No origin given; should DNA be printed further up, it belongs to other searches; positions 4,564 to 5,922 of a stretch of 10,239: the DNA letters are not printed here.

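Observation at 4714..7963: Eukaryote-type queuine salvage module (Qng1/DUF2419 + Tgt) translationally coupled to an uncharacterised SAM methyltransferase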

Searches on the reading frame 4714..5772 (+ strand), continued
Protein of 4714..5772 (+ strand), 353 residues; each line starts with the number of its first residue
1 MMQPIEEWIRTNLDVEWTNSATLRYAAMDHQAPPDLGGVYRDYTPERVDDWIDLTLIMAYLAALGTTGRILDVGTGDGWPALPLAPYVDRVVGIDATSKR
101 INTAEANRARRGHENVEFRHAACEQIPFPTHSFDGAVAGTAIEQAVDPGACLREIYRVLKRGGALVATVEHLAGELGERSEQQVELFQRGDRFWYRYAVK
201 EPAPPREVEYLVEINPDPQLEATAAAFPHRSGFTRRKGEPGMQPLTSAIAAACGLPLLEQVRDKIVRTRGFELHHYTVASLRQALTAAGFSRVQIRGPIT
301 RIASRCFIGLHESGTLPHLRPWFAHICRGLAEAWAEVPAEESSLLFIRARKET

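Call 18: find_encoding_contigs(protein=P0023, flank=7000, max_places=2)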
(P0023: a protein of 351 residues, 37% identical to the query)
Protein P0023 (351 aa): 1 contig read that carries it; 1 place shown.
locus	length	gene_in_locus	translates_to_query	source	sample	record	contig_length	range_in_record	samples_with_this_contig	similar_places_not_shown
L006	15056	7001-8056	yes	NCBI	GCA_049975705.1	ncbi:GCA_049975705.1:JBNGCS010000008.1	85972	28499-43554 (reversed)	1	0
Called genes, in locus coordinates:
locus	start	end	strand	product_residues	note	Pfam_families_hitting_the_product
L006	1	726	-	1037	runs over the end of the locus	PF00133:tRNA-synt_1, PF09334:tRNA-synt_1g, PF08264:Anticodon_1, PF19302:DUF5915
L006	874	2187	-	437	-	PF00206:Lyase_1, PF10397:ADSL_C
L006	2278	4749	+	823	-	PF01624:MutS_I, PF05188:MutS_II (weak), PF05192:MutS_III, PF05190:MutS_IV, PF00488:MutS_V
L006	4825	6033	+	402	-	PF03435:Sacchrp_dh_NADP, PF16653:Sacchrp_dh_C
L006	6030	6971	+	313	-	-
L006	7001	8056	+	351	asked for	PF13489:Methyltransf_23, PF01209:Ubie_methyltran, PF02527:GidB (weak), PF13847:Methyltransf_31, PF08241:Methyltransf_11, PF08242:Methyltransf_12 (weak), PF13649:Methyltransf_25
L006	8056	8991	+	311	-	PF10343:Q_salvage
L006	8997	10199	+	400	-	PF01702:TGT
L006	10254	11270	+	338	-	PF04087:DUF389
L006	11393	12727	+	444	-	PF03709:OKR_DC_1_N, PF01276:OKR_DC_1, PF01212:Beta_elim_lyase (faint)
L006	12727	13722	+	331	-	PF01276:OKR_DC_1, PF03711:OKR_DC_1_C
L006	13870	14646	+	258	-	PF14801:TrmI-like_N, PF21985:TR61B_FKBP-like (weak), PF01135:PCMT, PF08704:GCD14, PF13847:Methyltransf_31, PF13649:Methyltransf_25 (weak)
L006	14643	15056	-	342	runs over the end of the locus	PF13243:SQHop_cyclase_C (faint)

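Call 19: find_encoding_contigs(protein=P0037, flank=7000, max_places=2)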
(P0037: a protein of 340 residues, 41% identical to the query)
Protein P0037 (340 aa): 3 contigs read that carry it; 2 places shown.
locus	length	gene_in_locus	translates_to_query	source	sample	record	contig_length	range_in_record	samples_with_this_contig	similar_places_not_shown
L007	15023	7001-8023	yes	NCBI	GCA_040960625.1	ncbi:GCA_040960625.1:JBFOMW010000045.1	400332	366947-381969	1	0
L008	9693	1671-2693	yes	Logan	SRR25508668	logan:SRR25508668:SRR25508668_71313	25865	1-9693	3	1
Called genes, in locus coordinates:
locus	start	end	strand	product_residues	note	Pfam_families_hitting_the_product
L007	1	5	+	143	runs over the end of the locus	PF01880:Desulfoferrodox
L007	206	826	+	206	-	-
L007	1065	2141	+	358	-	PF01926:MMR_HSR1, PF02421:FeoB_N, PF06071:YchF-GTPase_C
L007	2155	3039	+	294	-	PF13673:Acetyltransf_10 (faint), PF00583:Acetyltransf_1, PF13508:Acetyltransf_7 (weak)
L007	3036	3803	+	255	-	PF01209:Ubie_methyltran, PF13489:Methyltransf_23, PF02353:CMAS (weak), PF06325:PrmA (weak), PF13847:Methyltransf_31, PF08241:Methyltransf_11, PF08242:Methyltransf_12, PF13649:Methyltransf_25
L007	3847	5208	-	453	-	PF01408:GFO_IDH_MocA, PF22725:GFO_IDH_MocA_C3, PF02894:GFO_IDH_MocA_C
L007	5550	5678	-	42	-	-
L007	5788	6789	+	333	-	PF03193:RsgA_GTPase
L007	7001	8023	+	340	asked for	PF13489:Methyltransf_23, PF01209:Ubie_methyltran, PF13847:Methyltransf_31, PF08241:Methyltransf_11, PF08242:Methyltransf_12, PF13649:Methyltransf_25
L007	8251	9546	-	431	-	PF25876:HH_MFP_RND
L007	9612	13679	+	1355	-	PF16819:DUF5074 (faint), PF08309:LVIVD, PF00395:SLH (faint)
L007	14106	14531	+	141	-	PF02381:MraZ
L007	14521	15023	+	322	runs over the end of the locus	PF01135:PCMT (weak), PF01795:Methyltransf_5, PF01189:Methyltr_RsmB-F (faint)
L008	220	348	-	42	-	-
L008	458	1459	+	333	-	PF03193:RsgA_GTPase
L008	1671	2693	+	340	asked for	PF13489:Methyltransf_23, PF01209:Ubie_methyltran, PF13847:Methyltransf_31, PF08241:Methyltransf_11, PF08242:Methyltransf_12, PF13649:Methyltransf_25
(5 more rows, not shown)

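Call 32: find_related_loci(query=A2, collection=metagenome_contigs, flank=6000)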
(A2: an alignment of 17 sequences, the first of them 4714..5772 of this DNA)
Query A2 (353 aa) in metagenome_contigs; peptide patterns used: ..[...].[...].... (x = any residue, [..] = any of these).
430 stretches matched a pattern; 360 encode a relative of the query (tblastn E <= 1e-3); the best 80 are kept; 80 distinct loci.
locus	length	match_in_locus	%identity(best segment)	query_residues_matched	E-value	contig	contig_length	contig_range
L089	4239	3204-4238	67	2-346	2e-159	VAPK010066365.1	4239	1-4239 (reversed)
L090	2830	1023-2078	67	2-353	1e-163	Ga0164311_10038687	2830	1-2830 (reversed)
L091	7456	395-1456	53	2-351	9e-118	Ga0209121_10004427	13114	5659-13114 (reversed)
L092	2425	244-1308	53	2-352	7e-124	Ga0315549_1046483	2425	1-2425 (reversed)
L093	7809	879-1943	53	2-351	4e-112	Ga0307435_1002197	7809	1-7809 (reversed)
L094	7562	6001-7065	53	2-351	4e-112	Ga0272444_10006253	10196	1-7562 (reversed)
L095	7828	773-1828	52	2-348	2e-111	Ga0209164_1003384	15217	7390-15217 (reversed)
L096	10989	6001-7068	53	2-352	6e-111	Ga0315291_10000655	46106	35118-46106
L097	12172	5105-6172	53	2-352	6e-111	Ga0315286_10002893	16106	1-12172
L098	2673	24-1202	47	2-352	5e-113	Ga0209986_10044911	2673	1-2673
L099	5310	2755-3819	54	2-351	2e-106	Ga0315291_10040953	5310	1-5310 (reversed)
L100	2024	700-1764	51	2-351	1e-111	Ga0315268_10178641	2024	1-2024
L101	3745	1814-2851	41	5-351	5e-73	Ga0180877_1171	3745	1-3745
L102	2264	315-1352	41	5-351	5e-74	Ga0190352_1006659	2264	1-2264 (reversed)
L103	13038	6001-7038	41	5-351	2e-71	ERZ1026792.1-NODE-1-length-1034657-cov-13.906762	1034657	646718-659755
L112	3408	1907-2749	34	5-295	3e-45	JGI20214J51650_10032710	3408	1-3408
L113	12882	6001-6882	32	1-303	2e-44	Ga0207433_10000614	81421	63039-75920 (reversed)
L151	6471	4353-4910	42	7-191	1e-35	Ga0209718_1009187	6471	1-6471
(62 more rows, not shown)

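Call 42: predict_structure(alignment_id=A3)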
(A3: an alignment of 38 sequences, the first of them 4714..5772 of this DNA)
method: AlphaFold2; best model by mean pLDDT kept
length: 353 residues; sequences in the alignment: 38
mean_pLDDT: 95.6   pTM: 0.91
mean pLDDT of the five models: 95.6, 95.6, 95.6, 95.6, 95.0
residues with pLDDT >= 90: 324; 70-90: 29; 50-70: 0; < 50: 0
segments of 3 or more residues with pLDDT < 50: none
pLDDT, mean of each block of 10 residues (from residue 1): 95 97 85 88 97 98 98 94 98 95 96 98 97 98 95 99 98 93 97 98 96 96 94 83 95 97 98 96 98 97 96 97 98 95 96 91
secondary structure, 60 per line:
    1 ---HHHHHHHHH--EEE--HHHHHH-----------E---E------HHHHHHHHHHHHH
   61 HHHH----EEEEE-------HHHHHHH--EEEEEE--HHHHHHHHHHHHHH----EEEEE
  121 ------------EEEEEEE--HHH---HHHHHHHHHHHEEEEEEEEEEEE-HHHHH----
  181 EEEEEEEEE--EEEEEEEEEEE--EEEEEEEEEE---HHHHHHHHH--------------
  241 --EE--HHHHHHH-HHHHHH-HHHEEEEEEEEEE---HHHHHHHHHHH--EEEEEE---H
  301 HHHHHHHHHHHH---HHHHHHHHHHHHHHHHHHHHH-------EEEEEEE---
elements in order: H4-12 E15-17 H20-25 H48-64 E69-73 H81-87 E90-95 H98-111 E116-120 E133-139 H148-158 E159-170 H172-176 E181-189 E192-202 E205-214 H218-226 H247-253 H255-260 E265-274 H278-288 E291-296 H300-312 H316-336 E344-350

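Call 49: search_protein_families(library=pfam, proteins=[L006:6030-6968:+, L112:2587-3408:+, L113:7050-8108:-, L151:1291-2874:+, L151:2817-4082:+, L113:8095-9330:+, L113:9333-10454:-], max_evalue=0.01)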
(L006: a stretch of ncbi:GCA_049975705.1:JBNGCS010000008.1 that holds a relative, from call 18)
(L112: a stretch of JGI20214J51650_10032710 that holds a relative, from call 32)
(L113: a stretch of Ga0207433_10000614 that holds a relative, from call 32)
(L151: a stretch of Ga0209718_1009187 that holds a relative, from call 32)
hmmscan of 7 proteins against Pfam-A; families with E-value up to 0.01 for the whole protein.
L006:6030-6968:+ (313 aa): 46 families (the best 25 are shown)
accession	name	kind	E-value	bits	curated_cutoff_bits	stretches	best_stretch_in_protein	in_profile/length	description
PF00400.38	WD40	-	2.2e-60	198.9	27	6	228-262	5-39/39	WD domain, G-beta repeat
PF25174.1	Beta-prop_THOC3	-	5.8e-52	176.8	305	2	37-210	93-271/272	THOC3 beta-propeller domain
PF25173.1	Beta-prop_WDR3_1st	-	3.4e-48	164.2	154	3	180-306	13-143/184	WDR3 first beta-propeller domain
PF24814.1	WD40_Prp19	-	7.3e-46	156.9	320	4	238-305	139-206/281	Prp19 WD40 domain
PF24817.1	WD40_WDHD1_1st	-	4e-37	128.4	109.9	4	239-306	91-158/291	WDHD1 first WD40 domain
PF23414.1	Beta-prop_EML_2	-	9.3e-37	127.3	90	3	195-307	41-155/266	Echinoderm microtubule-associated protein second beta-propeller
PF24807.1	WD40_CDC20-Fz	-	1.5e-34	120.1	200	2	38-189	15-170/292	CDC20/Fizzy WD40 domain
PF25047.1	Beta-prop_TEP1_2nd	-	4.2e-28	98.6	89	3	105-194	82-175/255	TEP-1 second beta-propeller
PF25175.1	Beta-prop_WDR5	-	7.4e-28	98.1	250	2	150-306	5-166/296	WDR5 beta-propeller domain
PF24105.1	Beta-prop_CAF1B_HIR1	-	2.4e-26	93.1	80.5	2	227-305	123-201/383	CAF1B/HIR1 beta-propeller domain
PF23381.1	Beta-prop_IFT122_1st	-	8.7e-26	91.1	28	3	198-263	16-81/350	IFT122 first beta-propeller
PF25391.1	WD40_Gbeta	-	7.2e-25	88.1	150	2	215-307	165-257/340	G protein beta WD-40 repeat protein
PF12894.13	ANAPC4_WD40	-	1.2e-24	86.8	22.9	2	219-277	30-81/91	Anaphase-promoting complex subunit 4 WD40 domain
PF25172.1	Beta-prop_WDR3_2nd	-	4.4e-24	85.7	140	1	77-304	4-245/293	WDR3 second beta-propeller domain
PF25168.1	Beta-prop_WDR36-Utp21_2nd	-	3.1e-20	73.2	84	2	153-304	155-310/335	WDR36/Utp21 second beta-propeller domain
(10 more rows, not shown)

L112:2587-3408:+ (274 aa): 3 families
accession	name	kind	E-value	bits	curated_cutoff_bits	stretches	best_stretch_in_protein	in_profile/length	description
PF17820.7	PDZ_6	-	3e-07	30.5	27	1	182-214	5-37/54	PDZ domain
PF13180.12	PDZ_2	-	4.5e-07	30.5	27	1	186-241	23-77/80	PDZ domain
PF00595.29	PDZ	-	0.0052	17.6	23.2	1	179-232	29-81/81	PDZ domain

L113:7050-8108:- (353 aa): 1 family
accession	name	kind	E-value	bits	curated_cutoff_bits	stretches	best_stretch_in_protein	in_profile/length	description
PF02811.25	PHP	-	8.8e-05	23.3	26.4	1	21-57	3-40/164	PHP domain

L151:1291-2874:+ (528 aa): 2 families
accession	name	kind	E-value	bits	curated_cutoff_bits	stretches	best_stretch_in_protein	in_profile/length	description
PF19364.4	DUF5940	-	1.7e-74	249.5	27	1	354-527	1-165/166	Family of unknown function (DUF5940)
PF08545.16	ACP_syn_III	-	7.4e-06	26.2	24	1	262-331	2-66/80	3-Oxoacyl-[acyl-carrier-protein (ACP)] synthase III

L151:2817-4082:+ (422 aa): 1 family
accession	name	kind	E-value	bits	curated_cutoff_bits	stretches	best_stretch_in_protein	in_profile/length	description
PF02504.20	FA_synthesis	-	8e-51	173.5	29.1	1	58-403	2-324/324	Fatty acid synthesis protein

L113:8095-9330:+ (412 aa): 5 families
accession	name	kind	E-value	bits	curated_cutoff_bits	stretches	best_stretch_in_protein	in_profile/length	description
PF04055.27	Radical_SAM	-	2.9e-13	50.8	29.5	1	80-248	3-163/166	Radical SAM superfamily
PF12836.13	HHH_3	-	3.9e-10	40.1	27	1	332-373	6-48/65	Helix-hairpin-helix motif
PF00633.29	HHH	-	3.7e-05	23.8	24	1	334-358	5-29/30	Helix-hairpin-helix motif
PF14520.12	HHH_5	-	0.00075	20.4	27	1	336-357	31-52/57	Helix-hairpin-helix domain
PF21176.3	RecR_HhH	-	0.0011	19.1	27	1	340-356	6-22/45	RecR, helix-hairpin-helix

L113:9333-10454:- (374 aa): 3 families
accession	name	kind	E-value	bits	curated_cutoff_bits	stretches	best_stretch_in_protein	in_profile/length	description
PF06071.19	YchF-GTPase_C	-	2.1e-32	111.5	27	1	291-373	1-83/84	Protein of unknown function (DUF933)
PF01926.29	MMR_HSR1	-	2.4e-19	69.9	21.9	1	29-130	3-85/113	50S ribosome-binding GTPase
PF02421.24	FeoB_N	-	2.6e-06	27.5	27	1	29-71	4-46/156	Ferrous iron transport protein B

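Call 57: search_dna_similar(query=window:4714-5772:+, collection=phages, mode=protein, max_evalue=0.001, max_rows=10)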
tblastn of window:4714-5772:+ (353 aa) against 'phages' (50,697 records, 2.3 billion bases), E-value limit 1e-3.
Records with a match: 22; places in all: 22; records where one place covers at least 80% of the query: 0.
Best place of each record, by identity: <60% 22.
By first word of the organism name: Streptococcus 10; Listeria 6; Bacteriophage 3; Halorubrum 1; Pseudomonas 1; Staphylococcus 1.
By host as written in the record: Listeria monocytogenes 6; - 3; Streptococcus suis 3; Halorubrum sp. BL25 1; Pseudomonas aeruginosa 1; Streptococcus suis SSJ28 1; Streptococcus suis SH0918 1; Streptococcus suis JH1301 1; and 5 more.
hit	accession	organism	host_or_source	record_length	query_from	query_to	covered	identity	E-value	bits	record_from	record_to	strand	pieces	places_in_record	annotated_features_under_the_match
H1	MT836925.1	Bacteriophage sp.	human fecal samples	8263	69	171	29%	38.5%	2e-10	68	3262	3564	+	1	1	record has no annotation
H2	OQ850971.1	Halorubrum spindle-shaped virus-BLv25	Halorubrum sp. BL25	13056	59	174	33%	34.1%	2e-4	49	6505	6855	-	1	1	hypothetical protein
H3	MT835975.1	Bacteriophage sp.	human fecal samples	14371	71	171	29%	37.6%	1e-4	50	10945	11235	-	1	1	record has no annotation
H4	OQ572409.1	Pseudomonas phage Y7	Pseudomonas aeruginosa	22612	69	188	34%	30.6%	5e-6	54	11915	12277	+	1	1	record has no annotation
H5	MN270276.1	Streptococcus phage phi-SsuSSJ28_rum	Streptococcus suis SSJ28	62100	69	171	29%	35.6%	1e-10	69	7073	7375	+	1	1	UbiE/COQ5 family methyltransferase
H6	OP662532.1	Streptococcus phage YS34-rum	Streptococcus suis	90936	69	171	29%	35.6%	1e-10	69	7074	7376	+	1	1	none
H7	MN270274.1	Streptococcus phage phi-SsuSH0918_comEC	Streptococcus suis SH0918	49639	69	171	29%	35.6%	1e-10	69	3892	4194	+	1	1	mobile element protein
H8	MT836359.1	Bacteriophage sp.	human fecal samples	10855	69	165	27%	37.0%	6e-5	51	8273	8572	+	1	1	record has no annotation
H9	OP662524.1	Streptococcus phage YS387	Streptococcus suis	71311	69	171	29%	34.6%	3e-10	68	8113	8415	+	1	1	ubiquinone/menaquinone biosynthesis methyltransferase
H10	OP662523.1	Streptococcus phage YS771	Streptococcus suis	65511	69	171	29%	34.6%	3e-10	67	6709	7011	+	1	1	ubiquinone/menaquinone biosynthesis methyltransferase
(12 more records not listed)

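Call 64: search_solved_structures(query=A3, max_evalue=1e-8)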
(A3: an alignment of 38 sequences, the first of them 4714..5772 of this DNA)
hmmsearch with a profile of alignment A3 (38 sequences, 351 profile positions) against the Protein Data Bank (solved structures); distinct sequences matched with E-value up to 1e-8: 31.
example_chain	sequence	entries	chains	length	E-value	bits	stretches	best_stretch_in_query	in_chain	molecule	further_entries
6uv6_A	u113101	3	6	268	2.7e-26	96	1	66-222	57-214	D-glucose O-methyltransferase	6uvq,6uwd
1xxl_A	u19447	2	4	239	4e-25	92.2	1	49-166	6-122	YcgJ protein | ycgJ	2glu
3bus_A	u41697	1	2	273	5e-23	85.3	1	63-198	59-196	Methyltransferase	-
8zc8_A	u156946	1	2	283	4.6e-21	78.8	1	64-215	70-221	MitM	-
21zq_A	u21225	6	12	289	4.8e-21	78.8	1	64-215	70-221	MitM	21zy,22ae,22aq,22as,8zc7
4pne_A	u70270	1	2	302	2.1e-20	76.7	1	62-167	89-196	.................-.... protein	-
1vl5_A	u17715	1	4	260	4.9e-19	72.2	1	60-166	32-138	unknown conserved protein BH2331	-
1ve3_A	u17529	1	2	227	3.5e-18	69.4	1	59-204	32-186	hypothetical protein PH0226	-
3mgg_A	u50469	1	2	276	1e-17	67.8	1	67-166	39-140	Methyltransferase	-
2avn_A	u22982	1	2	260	1.4e-16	64.1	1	54-184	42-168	ubiquinone/menaquinone biosynthesis methyltransferase-related protein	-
3l8d_A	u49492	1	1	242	2e-15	60.3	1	52-164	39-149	Methyltransferase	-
3sm3_A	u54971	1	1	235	2.9e-15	59.7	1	62-166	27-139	SAM-dependent methyltransferases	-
5gm1_A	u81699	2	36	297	4.5e-15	59.1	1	67-175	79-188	O-methylransferase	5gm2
6uak_A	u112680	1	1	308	2.7e-14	56.6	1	64-174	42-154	SAM dependent methyltransferase LahSB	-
7v6h_A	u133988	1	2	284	1.8e-13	53.9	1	61-166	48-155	Cyclopropane fatty-acyl-phospholipid synthase-like methyltransferase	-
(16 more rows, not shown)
